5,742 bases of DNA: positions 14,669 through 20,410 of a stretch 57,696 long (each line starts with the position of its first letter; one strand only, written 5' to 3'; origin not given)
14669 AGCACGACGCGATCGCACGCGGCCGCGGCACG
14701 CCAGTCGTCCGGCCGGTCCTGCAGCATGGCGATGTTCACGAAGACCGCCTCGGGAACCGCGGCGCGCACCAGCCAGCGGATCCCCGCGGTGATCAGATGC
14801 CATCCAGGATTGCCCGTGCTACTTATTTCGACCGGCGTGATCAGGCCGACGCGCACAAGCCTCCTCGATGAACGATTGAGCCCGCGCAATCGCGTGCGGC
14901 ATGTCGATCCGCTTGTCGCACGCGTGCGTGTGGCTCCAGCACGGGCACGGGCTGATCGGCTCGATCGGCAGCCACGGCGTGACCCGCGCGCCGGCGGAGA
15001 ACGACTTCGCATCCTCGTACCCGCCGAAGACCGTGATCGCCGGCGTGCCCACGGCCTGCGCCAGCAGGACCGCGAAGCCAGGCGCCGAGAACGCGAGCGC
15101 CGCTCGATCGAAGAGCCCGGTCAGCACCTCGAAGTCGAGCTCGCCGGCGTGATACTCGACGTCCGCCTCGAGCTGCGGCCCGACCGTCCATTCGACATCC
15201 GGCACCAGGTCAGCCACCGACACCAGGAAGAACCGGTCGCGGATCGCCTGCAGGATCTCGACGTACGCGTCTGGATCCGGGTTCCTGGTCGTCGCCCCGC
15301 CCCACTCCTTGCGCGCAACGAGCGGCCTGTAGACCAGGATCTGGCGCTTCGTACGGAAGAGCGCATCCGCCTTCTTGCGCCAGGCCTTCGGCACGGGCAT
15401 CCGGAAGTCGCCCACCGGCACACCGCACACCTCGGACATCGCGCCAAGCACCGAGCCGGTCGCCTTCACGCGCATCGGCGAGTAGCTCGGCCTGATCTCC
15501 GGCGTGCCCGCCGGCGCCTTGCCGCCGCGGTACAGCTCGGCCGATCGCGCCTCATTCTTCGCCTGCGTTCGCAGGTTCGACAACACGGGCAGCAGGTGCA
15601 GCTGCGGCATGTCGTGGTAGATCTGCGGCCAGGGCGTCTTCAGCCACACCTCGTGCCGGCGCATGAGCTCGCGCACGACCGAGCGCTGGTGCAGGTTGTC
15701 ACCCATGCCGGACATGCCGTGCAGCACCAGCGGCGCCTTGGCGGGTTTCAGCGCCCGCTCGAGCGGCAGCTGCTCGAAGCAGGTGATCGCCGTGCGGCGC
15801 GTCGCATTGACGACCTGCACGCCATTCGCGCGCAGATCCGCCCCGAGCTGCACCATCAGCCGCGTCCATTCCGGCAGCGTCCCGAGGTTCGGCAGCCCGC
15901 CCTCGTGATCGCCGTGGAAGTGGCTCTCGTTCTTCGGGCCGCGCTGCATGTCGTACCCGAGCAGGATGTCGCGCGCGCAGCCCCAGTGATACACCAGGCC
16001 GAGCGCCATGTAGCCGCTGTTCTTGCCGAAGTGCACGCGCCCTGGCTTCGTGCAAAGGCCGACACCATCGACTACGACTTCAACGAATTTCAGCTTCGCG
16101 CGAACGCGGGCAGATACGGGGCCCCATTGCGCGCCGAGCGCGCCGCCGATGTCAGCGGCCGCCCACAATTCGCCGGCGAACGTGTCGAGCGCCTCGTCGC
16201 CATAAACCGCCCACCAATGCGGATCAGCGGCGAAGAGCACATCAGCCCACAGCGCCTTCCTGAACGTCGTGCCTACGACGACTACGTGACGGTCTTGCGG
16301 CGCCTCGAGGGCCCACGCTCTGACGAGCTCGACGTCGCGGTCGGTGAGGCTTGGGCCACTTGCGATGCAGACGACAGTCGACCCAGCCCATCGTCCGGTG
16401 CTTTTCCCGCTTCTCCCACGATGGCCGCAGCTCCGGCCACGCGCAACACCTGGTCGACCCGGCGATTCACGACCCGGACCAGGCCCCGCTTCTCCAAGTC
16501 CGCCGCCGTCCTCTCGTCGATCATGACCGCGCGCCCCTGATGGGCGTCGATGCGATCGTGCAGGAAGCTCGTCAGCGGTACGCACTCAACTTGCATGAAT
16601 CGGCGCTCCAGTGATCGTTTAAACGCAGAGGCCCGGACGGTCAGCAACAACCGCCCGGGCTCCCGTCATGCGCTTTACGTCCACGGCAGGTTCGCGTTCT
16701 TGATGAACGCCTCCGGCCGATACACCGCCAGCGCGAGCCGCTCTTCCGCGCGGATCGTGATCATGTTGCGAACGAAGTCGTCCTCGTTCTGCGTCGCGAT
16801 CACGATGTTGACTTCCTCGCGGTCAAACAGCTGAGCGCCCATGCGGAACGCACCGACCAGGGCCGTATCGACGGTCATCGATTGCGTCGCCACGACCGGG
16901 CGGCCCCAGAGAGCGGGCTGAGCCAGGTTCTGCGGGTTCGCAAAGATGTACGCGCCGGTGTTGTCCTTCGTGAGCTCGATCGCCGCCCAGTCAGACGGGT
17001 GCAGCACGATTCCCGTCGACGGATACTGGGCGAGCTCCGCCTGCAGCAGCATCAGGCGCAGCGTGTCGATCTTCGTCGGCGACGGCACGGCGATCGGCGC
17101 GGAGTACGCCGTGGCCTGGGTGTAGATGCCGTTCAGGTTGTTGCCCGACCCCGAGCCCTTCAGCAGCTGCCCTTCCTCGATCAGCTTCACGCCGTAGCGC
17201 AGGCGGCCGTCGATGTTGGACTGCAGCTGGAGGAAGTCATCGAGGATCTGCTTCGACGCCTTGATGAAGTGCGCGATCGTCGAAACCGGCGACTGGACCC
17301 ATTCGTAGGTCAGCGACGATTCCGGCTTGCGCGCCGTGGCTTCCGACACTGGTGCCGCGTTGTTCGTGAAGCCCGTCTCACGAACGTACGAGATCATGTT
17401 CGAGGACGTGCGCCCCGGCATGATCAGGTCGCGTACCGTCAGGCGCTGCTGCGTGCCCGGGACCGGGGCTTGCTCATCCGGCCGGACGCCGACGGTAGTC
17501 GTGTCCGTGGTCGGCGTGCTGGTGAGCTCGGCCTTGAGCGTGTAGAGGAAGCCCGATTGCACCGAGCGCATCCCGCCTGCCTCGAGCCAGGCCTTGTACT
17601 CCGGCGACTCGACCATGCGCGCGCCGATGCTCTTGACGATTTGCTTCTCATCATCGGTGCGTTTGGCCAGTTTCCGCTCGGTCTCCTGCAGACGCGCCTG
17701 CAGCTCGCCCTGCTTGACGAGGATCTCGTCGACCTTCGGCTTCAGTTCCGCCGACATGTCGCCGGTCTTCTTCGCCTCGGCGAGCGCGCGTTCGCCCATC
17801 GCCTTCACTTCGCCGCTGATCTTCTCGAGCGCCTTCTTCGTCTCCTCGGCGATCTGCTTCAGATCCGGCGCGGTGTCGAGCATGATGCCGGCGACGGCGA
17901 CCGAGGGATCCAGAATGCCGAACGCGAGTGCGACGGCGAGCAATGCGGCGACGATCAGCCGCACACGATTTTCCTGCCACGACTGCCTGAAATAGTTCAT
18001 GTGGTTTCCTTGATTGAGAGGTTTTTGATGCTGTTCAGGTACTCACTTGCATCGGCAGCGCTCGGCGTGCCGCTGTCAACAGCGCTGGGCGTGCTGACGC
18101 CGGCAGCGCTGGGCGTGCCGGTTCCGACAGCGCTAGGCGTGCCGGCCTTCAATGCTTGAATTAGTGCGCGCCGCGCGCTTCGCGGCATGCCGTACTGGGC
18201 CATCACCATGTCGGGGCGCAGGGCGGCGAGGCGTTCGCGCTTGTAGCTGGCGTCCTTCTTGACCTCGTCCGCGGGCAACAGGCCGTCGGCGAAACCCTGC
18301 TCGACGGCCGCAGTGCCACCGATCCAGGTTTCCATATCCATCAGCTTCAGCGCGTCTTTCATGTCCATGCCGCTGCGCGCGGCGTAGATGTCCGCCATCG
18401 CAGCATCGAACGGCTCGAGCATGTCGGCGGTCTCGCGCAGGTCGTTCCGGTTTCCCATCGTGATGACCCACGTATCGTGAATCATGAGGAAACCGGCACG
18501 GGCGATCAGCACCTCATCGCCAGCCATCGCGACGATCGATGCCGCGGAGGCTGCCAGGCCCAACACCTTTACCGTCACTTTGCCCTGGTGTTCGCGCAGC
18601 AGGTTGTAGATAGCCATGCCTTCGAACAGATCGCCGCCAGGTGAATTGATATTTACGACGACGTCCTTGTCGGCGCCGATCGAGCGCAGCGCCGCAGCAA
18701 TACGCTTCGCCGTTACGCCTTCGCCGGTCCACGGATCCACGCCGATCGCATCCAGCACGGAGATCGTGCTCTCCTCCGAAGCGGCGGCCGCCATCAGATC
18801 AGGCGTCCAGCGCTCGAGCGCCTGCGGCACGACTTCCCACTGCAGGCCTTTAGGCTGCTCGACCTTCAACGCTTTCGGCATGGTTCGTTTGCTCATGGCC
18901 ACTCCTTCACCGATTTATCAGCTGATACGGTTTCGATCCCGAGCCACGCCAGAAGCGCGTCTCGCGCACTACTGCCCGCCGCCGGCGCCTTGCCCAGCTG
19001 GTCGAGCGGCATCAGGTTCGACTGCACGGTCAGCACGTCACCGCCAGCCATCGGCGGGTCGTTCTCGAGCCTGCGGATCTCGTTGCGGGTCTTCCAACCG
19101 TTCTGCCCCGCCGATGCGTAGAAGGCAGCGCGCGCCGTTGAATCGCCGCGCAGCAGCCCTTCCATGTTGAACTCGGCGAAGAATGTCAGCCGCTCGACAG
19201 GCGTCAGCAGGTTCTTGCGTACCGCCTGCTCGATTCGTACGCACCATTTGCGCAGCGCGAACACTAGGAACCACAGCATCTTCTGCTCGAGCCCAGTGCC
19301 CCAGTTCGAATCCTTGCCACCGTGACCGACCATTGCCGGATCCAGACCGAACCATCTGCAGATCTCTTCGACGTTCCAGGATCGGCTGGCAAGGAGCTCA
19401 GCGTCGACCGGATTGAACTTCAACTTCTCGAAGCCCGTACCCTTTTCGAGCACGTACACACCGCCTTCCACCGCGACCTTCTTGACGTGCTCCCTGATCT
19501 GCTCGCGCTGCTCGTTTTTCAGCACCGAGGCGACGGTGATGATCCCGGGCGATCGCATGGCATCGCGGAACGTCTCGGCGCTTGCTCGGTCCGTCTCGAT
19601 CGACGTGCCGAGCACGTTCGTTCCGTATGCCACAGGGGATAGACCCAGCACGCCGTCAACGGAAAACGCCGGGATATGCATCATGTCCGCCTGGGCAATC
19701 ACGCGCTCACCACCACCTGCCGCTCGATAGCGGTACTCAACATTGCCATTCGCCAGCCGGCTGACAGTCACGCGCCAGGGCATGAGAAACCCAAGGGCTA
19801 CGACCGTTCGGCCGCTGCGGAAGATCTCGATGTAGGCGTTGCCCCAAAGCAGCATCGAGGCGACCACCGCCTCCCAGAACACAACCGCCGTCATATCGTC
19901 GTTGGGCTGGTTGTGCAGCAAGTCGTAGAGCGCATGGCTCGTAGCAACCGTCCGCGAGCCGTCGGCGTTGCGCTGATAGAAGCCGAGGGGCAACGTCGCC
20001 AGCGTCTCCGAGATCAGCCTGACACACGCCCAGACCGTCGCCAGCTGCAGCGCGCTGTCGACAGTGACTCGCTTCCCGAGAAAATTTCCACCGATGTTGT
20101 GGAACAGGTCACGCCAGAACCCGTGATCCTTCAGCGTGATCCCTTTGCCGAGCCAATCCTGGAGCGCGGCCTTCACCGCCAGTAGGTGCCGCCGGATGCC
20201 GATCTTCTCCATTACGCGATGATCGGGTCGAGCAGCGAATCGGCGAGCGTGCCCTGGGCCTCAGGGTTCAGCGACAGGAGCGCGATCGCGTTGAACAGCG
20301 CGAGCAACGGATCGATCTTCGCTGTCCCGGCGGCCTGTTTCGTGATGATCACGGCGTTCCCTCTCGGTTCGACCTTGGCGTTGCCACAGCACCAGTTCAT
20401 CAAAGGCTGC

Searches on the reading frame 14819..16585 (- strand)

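Call 61: search_protein_families(library=phrogs, proteins=[window:14819-16585:-], max_evalue=0.00001)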
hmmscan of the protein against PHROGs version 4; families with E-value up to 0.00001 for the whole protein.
window:14819-16585:- (588 aa): 2 families
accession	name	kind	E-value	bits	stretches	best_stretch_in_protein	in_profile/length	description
phrog_6804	-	unknown function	2.7e-38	132.8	1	287-561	2-258/275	-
phrog_4603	-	other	2.9e-35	122.5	1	74-280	1-174/178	alpha-2;3-sialyltransferase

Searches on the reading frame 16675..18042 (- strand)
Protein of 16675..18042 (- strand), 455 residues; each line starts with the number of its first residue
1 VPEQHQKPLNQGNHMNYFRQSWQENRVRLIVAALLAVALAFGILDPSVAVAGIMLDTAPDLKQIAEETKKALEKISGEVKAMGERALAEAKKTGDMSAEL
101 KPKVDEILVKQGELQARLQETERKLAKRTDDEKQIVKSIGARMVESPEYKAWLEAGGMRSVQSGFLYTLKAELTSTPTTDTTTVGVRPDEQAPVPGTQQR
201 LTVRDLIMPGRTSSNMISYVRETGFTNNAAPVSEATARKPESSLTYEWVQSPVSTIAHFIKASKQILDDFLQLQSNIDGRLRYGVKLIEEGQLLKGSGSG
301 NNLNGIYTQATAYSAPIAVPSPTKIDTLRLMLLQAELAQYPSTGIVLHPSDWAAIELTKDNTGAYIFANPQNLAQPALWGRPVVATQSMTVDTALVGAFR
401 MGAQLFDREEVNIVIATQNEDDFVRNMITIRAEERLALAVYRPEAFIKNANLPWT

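Call 61: search_protein_families(library=phrogs, proteins=[window:16675-18042:-], max_evalue=0.00001)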
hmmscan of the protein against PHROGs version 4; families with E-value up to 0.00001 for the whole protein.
window:16675-18042:- (455 aa): 2 families
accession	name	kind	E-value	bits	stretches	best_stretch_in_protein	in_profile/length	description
phrog_10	-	head and packaging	5.9e-72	244.7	1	21-448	203-632/752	major head protein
phrog_35623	-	unknown function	7.4e-13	49.7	1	62-181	10-125/127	-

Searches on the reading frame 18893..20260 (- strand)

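Call 61: search_protein_families(library=phrogs, proteins=[window:18893-20260:-], max_evalue=0.00001)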
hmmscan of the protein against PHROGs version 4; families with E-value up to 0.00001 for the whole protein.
window:18893-20260:- (455 aa): 6 families
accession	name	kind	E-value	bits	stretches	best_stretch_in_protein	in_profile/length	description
phrog_12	-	head and packaging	3.9e-109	367.5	1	53-430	72-444/646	portal protein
phrog_2662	-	head and packaging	2.2e-53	182.9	1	74-432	68-436/717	portal protein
phrog_5929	-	head and packaging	2.4e-46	158.9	1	226-431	7-214/228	portal protein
phrog_11323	-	unknown function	2.6e-24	86.8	1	324-424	13-114/130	-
phrog_2271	-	head and packaging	4.5e-22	78.6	1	49-425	23-407/859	portal protein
phrog_21454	-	unknown function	1.9e-10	41.5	1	266-424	30-183/320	-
